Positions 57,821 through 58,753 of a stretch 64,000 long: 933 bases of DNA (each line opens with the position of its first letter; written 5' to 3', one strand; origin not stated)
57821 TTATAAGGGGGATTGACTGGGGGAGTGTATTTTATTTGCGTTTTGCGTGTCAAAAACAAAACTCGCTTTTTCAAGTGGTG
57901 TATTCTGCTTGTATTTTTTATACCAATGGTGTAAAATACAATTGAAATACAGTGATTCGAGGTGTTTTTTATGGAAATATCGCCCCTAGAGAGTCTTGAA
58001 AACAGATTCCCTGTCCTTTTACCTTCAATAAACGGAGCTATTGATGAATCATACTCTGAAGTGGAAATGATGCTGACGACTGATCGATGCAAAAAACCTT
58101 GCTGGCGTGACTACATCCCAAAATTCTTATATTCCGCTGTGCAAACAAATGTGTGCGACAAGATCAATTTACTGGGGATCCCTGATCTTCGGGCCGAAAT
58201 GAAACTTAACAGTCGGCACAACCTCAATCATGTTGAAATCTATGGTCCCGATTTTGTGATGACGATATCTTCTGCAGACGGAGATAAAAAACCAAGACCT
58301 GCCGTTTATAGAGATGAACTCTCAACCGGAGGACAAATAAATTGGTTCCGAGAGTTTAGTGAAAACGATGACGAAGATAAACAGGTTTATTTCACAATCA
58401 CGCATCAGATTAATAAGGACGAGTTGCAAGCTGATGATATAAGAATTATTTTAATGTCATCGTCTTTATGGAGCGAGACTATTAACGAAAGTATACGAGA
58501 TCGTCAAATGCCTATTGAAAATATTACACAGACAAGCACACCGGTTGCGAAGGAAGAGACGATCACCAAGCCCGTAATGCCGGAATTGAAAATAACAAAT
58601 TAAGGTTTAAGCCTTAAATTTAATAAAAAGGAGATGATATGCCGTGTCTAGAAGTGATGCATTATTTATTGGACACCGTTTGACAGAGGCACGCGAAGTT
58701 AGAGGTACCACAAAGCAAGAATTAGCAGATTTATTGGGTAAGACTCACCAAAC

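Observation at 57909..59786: Unknown 210-aa protein plus XRE-HTH::ImmA/IrrE (M78) fusion: toxin-antitoxin / Rosmer-like two-gene module with an unrecognisable partner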

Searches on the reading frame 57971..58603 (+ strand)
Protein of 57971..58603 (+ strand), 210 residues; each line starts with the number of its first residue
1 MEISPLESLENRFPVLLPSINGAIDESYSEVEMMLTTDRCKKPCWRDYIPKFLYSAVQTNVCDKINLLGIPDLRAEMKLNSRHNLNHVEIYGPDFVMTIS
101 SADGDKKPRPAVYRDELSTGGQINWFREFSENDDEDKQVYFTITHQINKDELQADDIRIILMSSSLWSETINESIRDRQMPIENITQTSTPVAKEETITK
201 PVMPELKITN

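Call 3: search_protein_families(library=pfam, proteins=[window:57971-58603:+], max_evalue=0.01)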
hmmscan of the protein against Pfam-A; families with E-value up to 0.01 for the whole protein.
window:57971-58603:+ (210 aa): 0 families

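Call 4: search_protein_families(library=padloc, proteins=[window:57971-58603:+], max_evalue=0.01)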
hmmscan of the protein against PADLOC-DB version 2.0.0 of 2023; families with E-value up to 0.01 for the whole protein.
window:57971-58603:+ (210 aa): 3 families
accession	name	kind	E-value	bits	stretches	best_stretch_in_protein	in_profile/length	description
PDLC03933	RmrT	-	5.8e-15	53.5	1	19-157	21-158/212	-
PDLC03002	Helicase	-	0.00055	16.3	1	117-176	480-538/707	-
PDLC03934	RmrT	-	0.007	14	0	86-203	83-201/212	-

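Call 5: search_protein_families(library=ncbifam, proteins=[window:57971-58603:+], max_evalue=0.01)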
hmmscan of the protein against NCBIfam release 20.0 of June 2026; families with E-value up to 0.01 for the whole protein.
window:57971-58603:+ (210 aa): 0 families

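Call 6: search_protein_families(library=phrogs, proteins=[window:57971-58603:+], max_evalue=0.01)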
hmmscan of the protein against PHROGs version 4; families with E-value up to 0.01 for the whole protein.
window:57971-58603:+ (210 aa): 0 families

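Call 10: find_homologous_proteins(query=window:57971-58603:+, max_evalue=0.001)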
Query window:57971-58603:+ (210 aa): 1 proteins with E <= 0.001 among 137 candidates.
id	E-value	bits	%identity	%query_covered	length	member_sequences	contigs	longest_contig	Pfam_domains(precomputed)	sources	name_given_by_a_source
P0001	1.2e-136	471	100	100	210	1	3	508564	-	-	-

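Call 13: find_encoding_contigs(protein=P0001, flank=10000, max_places=6)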
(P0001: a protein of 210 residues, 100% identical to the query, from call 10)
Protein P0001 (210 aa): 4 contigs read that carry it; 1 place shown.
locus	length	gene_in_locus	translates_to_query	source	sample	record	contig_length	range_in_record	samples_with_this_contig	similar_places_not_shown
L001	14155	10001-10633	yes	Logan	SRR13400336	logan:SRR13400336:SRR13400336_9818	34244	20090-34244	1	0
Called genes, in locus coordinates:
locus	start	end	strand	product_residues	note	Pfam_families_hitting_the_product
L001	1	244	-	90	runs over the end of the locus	-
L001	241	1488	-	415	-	PF00817:IMS, PF21999:IMS_HHH_1 (weak), PF11799:IMS_C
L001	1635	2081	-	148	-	-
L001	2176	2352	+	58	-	-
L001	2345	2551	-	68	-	-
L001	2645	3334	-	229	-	PF01695:IstB_IS21, PF00308:Bac_DnaA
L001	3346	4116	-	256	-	-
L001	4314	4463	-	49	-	-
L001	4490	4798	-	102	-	-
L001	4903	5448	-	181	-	PF12844:HTH_19, PF01381:HTH_3, PF13560:HTH_31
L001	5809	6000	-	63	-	PF12728:HTH_17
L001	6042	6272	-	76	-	-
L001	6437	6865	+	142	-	PF01381:HTH_3, PF13443:HTH_26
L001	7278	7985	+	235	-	PF01381:HTH_3 (weak)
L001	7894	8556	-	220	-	-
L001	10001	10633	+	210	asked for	-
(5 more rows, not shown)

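Call 33: search_protein_representatives(protein=window:57971-58603:+)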
Query: 210 residues. Proteins with E-value up to 0.001 (for the whole library): 16; up to 1e-10: 9; up to 1e-30: 2. The best 16 are listed.
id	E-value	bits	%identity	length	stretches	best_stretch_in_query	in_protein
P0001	3.7e-137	471.0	100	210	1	1-210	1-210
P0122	4.2e-44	167.1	44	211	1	3-207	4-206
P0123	1.4e-25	106.7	33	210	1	5-207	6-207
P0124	2.9e-20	89.3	33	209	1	9-207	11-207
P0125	1.0e-19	87.5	33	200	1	6-203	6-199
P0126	1.8e-18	83.5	31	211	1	7-198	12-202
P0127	2.7e-16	76.4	32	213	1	10-200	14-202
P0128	8.0e-15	71.6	38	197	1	61-206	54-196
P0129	9.2e-13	64.8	35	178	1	32-153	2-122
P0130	7.3e-08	48.8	28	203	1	8-207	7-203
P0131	1.0e-06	45.1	31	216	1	10-154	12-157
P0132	2.3e-06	43.9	34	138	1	6-117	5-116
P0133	2.2e-05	40.7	26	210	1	6-200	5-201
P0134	5.1e-04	36.3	32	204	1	16-146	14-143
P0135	7.5e-04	35.7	36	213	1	72-200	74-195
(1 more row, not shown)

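Call 35: find_homologous_proteins(query=A3, max_evalue=0.001)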
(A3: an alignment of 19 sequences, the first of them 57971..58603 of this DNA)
Query A3 (19 sequences) (210 aa, profile of the alignment): 4 proteins with E <= 0.001 among 1524 candidates.
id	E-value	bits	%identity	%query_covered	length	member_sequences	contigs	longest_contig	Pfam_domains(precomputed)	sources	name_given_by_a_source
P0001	1.4e-72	261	100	100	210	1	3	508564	-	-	-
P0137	1.9e-56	209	27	26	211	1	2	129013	-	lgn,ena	-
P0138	1.6e-54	202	-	-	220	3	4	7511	-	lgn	-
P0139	1.5e-42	163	24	93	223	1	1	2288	-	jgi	jgi:hypothetical protein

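Call 39: search_protein_families(library=padloc, alignment_id=A3, max_evalue=0.001)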
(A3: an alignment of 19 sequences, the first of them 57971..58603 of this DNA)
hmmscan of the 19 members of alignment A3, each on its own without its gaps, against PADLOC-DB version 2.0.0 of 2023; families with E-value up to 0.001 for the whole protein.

A. member 1, window:57971-58603:+ (210 aa): 2 families
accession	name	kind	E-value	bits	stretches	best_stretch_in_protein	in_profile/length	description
PDLC03933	RmrT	-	5.8e-15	53.5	1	19-157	21-158/212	-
PDLC03002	Helicase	-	0.00055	16.3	1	117-176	480-538/707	-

B. families by the number of members that match (of 19 scanned): 6 families
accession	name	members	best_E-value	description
PDLC03933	RmrT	19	2.1e-45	-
PDLC03938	RmrT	11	8.1e-24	-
PDLC03940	RmrT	10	5.3e-26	-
PDLC03934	RmrT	10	4.9e-12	-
PDLC03937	RmrT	1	1.7e-07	-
PDLC03002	Helicase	1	0.00055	-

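Call 40: search_solved_structures(query=A3, max_evalue=10)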
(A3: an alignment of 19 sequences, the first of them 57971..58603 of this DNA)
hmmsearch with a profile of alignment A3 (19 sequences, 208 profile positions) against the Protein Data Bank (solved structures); distinct sequences matched with E-value up to 10: 1.
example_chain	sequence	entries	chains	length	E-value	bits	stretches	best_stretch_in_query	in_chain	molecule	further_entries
9i38_A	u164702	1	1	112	0.32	13.5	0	13-58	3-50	m4D2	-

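Call 42: find_related_loci(query=A1, collection=genome_contigs, flank=4000)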
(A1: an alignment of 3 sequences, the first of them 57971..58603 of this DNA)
Query A1 (210 aa) in genome_contigs; peptide patterns used: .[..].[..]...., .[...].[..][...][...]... (x = any residue, [..] = any of these).
37 stretches matched a pattern; 1 encode a relative of the query (tblastn E <= 1e-3); 1 distinct loci.
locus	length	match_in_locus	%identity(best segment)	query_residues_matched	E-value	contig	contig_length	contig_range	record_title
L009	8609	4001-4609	44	3-207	8e-53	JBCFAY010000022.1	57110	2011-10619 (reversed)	MAG: Bacillota bacterium isolate metabat2.bin.18 NODE_307_length_57110_cov_5.304971, whole genome shotgun sequence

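Call 44: find_encoding_contigs(protein=P0123, flank=3000, max_places=2)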
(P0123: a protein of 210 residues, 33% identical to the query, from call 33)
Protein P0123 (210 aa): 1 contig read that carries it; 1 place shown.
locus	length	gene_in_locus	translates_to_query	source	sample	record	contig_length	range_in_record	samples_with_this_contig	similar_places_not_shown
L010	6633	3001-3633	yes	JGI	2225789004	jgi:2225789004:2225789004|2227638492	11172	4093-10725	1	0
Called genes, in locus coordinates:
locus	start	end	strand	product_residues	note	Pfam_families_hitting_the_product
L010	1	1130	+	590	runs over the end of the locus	PF14262:Cthe_2159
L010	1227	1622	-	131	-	-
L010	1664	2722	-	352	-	PF02661:Fic, PF08220:HTH_DeoR, PF08279:HTH_11 (weak)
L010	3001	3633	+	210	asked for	-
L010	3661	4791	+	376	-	PF12844:HTH_19 (weak), PF13560:HTH_31 (faint), PF01381:HTH_3, PF06114:Peptidase_M78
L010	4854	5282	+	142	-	-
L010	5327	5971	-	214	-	PF00881:Nitroreductase, PF14512:TM1586_NiRdase (faint)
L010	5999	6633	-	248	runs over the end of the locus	PF00106:adh_short, PF01370:Epimerase (weak), PF08659:KR, PF13561:adh_short_C2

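Call 45: find_encoding_contigs(protein=P0131, flank=3000, max_places=2)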
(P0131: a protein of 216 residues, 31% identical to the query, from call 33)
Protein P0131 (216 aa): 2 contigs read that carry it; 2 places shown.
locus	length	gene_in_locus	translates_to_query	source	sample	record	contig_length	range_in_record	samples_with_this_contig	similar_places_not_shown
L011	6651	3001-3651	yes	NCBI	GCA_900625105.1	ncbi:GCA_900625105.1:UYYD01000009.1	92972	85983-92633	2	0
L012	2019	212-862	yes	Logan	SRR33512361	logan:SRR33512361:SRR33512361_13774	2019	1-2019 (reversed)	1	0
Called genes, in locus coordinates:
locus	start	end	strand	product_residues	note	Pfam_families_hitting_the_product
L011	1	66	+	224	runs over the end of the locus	PF14301:DUF4376 (weak)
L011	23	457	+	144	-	PF06541:ABC_trans_CmpB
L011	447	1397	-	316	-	PF02899:Phage_int_SAM_1, PF13102:Phage_int_SAM_5 (weak), PF13495:Phage_int_SAM_4, PF00589:Phage_integrase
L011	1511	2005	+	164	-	PF05105:Phage_holin_4_1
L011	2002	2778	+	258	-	PF01510:Amidase_2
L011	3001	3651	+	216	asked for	-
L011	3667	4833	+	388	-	PF13560:HTH_31, PF01381:HTH_3, PF12844:HTH_19 (weak), PF06114:Peptidase_M78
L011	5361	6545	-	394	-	PF14659:Phage_int_SAM_3, PF22022:Phage_int_M (weak), PF00589:Phage_integrase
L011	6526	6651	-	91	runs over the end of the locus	PF12728:HTH_17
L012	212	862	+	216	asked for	-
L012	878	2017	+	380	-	?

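Call 46: find_encoding_contigs(protein=P0130, flank=3000, max_places=2)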
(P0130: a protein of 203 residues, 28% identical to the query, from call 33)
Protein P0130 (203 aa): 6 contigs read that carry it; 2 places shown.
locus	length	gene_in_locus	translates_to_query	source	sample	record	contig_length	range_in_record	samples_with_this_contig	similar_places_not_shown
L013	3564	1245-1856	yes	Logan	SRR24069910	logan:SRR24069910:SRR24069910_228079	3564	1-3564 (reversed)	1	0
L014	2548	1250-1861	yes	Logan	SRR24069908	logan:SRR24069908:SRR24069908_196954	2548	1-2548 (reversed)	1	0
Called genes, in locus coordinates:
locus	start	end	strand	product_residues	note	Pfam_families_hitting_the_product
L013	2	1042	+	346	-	?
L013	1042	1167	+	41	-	-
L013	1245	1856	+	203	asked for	-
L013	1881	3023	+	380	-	PF01381:HTH_3, PF12844:HTH_19, PF13560:HTH_31, PF06114:Peptidase_M78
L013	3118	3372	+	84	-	-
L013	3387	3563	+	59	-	?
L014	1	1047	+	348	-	?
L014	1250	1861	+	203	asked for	-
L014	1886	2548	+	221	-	?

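Call 47: predict_structure(alignment_id=A4)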
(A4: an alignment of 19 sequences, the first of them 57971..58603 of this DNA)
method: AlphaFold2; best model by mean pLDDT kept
length: 210 residues; sequences in the alignment: 19
mean_pLDDT: 83.2   pTM: 0.77
mean pLDDT of the five models: 83.2, 82.3, 81.2, 79.7, 79.3
residues with pLDDT >= 90: 106; 70-90: 59; 50-70: 32; < 50: 13
segments of 3 or more residues with pLDDT < 50: 121-130, 132-134
pLDDT, mean of each block of 10 residues (from residue 1): 87 97 97 90 89 96 98 95 91 94 79 76 44 63 92 93 79 92 66 62 68
secondary structure, 60 per line:
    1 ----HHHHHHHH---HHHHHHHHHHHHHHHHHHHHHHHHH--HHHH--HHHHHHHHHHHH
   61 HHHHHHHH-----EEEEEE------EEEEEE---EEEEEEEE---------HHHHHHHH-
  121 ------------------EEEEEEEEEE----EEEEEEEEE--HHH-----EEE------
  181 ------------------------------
elements in order: H5-12 H16-40 H43-46 H49-68 E74-79 E86-91 E95-102 H112-119 E139-148 E153-161 E172-174

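Call 49: fold_search(model_id=the predicted structure, library=pdb)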
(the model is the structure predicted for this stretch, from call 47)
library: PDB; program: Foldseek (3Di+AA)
matches with E <= 10: 447; with E <= 0.001: 0
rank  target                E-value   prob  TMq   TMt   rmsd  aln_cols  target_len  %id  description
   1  6l4l                  1.0e-02  0.80  0.22  0.19   6.5       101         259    9  Crystal structure of S. aureus CntK in inactive state (released 2020-10-21)
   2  8a4c_A                1.6e-02  0.85  0.33  0.33   8.2       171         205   13  Structure of human Rep15:Rab3B complex. (released 2022-08-10)
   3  6jis                  2.8e-02  0.63  0.22  0.19   6.5       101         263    9  Crystal structure of the histidine racemase CntK in cobalt and nickel transporter system of staphylococcus aureus (released 2019-10-16)
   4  5csl_B                4.2e-02  0.21  0.23  0.04  15.9       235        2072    8  Crystal structure of the 500 kD yeast acetyl-CoA carboxylase holoenzyme dimer (released 2015-10-28)
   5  3ebc_B                4.5e-02  0.44  0.22  0.20   9.1       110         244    9  Structure of N141A HincII with Cognate DNA (released 2008-12-23)
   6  5csk_B                5.7e-02  0.28  0.28  0.05  15.4       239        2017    9  Crystal structure of yeast acetyl-CoA carboxylase, unbiotinylated (released 2015-10-28)
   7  6jiw                  6.4e-02  0.54  0.22  0.19   6.3       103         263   11  Crystal structure of S. aureus CntK with C72S mutation (released 2019-10-16)
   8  7et0_C                6.8e-02  0.23  0.20  0.09  12.5       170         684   10  Crystal structure of the complex formed by Wolbachia cytoplasmic incompatibility factors CinA and CinB from wPip (released 2021-11-10)
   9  9cr1_C                1.0e-01  0.57  0.23  0.19   8.0       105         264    8  Crystal structure of histidine racemase (HisR) of Fusobacterium nucleatum (C67S) (released 2025-03-05)
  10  3ajv_C                1.0e-01  0.25  0.20  0.23   8.8       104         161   10  Splicing endonuclease from Aeropyrum pernix (released 2010-11-17)
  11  4jav_A                1.0e-01  0.09  0.15  0.14  16.9       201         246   11  Structural basis of a rationally rewired protein-protein interface (HK853wt and RR468mutant V13P, L14I, I17M and N21V) (released 2013-09-04)
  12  7esz_C                1.2e-01  0.18  0.19  0.08  12.6       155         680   12  Crystal structure of the complex formed by Wolbachia cytoplasmic incompatibility factors CinA and CinB with Mn2+ from  (released 2021-11-10)
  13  5i6f_B                1.5e-01  0.08  0.18  0.06  14.6       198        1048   10  Crystal structure of C-terminal variant 1 of Chaetomium thermophilum acetyl-CoA carboxylase (released 2016-04-20)
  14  3ajv_A                1.7e-01  0.21  0.19  0.22   8.6       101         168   10  Splicing endonuclease from Aeropyrum pernix (released 2010-11-17)
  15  9cr1_A                1.8e-01  0.35  0.23  0.19   8.2       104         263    7  Crystal structure of histidine racemase (HisR) of Fusobacterium nucleatum (C67S) (released 2025-03-05)
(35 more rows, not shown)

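Call 52: fold_search(model_id=the predicted structure, library=viral)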
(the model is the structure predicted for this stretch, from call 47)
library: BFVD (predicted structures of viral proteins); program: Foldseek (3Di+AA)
matches with E <= 10: 577; with E <= 0.001: 0
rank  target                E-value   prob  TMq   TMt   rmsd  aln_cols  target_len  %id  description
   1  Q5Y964                4.7e-03  0.47  0.21  0.15  19.5       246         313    8  UL24 [Fibropapilloma-associated turtle herpesvirus]
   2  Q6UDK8                8.0e-03  0.54  0.23  0.16  18.8       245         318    8  Protein UL24 [Psittacid herpesvirus 1 (isolate Amazon parrot/-/97-0001/1997)]
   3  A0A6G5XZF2            8.9e-03  0.69  0.24  0.22  10.2       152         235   13  (no name in the UniProt tables at hand)
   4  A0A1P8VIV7            1.6e-02  0.38  0.22  0.22  17.8       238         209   11  Nuclear protein [Murid betaherpesvirus 3]
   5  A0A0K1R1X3            1.7e-02  0.25  0.18  0.13  20.7       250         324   10  Nuclear protein UL24 [Testudinid alphaherpesvirus 3]
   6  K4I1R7                2.4e-02  0.41  0.25  0.22  15.7       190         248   13  Putative exodeoxyribonuclease 8 PDDEXK-like domain-containing protein [Lactobacillus phage ATCC8014]
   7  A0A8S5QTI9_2          2.4e-02  0.25  0.18  0.05  20.9       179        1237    9  Structural protein [CrAss-like virus sp. ctDAq1]
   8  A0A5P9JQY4            2.9e-02  0.23  0.21  0.17  27.7       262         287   10  Nuclear protein [Psittacid alphaherpesvirus 5]
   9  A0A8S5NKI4            2.9e-02  0.15  0.17  0.15  13.9       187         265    9  PD-(D/E)XK nuclease superfamily protein [Siphoviridae sp. ctK0l2]
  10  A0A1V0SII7            3.3e-02  0.28  0.24  0.07  17.1       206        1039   12  Uncharacterized protein [Klosneuvirus KNV1]
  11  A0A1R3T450            3.5e-02  0.20  0.18  0.13  23.4       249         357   12  Nuclear protein UL24 [Spheniscid alphaherpesvirus 1]
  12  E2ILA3                3.7e-02  0.23  0.18  0.17  17.6       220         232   11  (no name in the UniProt tables at hand)
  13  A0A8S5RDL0            4.2e-02  0.15  0.18  0.11  21.1       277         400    7  PD-(D/E)XK nuclease superfamily protein [virus sp. ctkyY8]
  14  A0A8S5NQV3            4.4e-02  0.21  0.21  0.14  12.8       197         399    9  PD-(D/E)XK nuclease superfamily protein [Myoviridae sp. ctj3P51]
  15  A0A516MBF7            5.6e-02  0.60  0.32  0.29   7.5       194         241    8  (no name in the UniProt tables at hand)
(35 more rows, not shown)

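Call 58: search_protein_families(library=ncbifam, alignment_id=A3, max_evalue=1)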
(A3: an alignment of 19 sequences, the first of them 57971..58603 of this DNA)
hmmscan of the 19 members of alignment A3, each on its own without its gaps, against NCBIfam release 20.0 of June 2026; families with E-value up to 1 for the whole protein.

A. member 1, window:57971-58603:+ (210 aa): 0 families

B. families by the number of members that match (of 19 scanned): 6 families
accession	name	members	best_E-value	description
TIGR04068.1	rSAM_ocin_clost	1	0.01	Cys-rich peptide radical SAM maturase CcpM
NF005597.0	PRK07329.1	1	0.029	hypothetical protein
NF045775.1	acetoin_reg_AlsR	1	0.06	acetoin biosynthesis transcriptional regulator AlsR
NF011111.0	PRK14539.1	1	0.07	50S ribosomal protein L11/unknown domain fusion protein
TIGR03742.1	PRTRC_F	1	0.08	PRTRC system protein F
NF052547.1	AcylGsamEpipAGE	1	0.13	n-acyl-d-glucosamine 2-epimerase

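Call 59: search_dna_similar(query=window:57971-58603:+, collection=phages, mode=protein, max_evalue=0.01, max_rows=20)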
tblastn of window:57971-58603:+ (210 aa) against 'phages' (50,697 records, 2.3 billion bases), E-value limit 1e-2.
No match.

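Call 93: find_related_loci(query=A1, collection=viral_contigs, flank=2500)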
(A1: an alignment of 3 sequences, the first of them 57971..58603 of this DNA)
Query A1 (210 aa) in viral_contigs; peptide patterns used: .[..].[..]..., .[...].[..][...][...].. (x = any residue, [..] = any of these).
97 stretches matched a pattern, but none encodes a relative of the query by tblastn (E <= 1e-3).
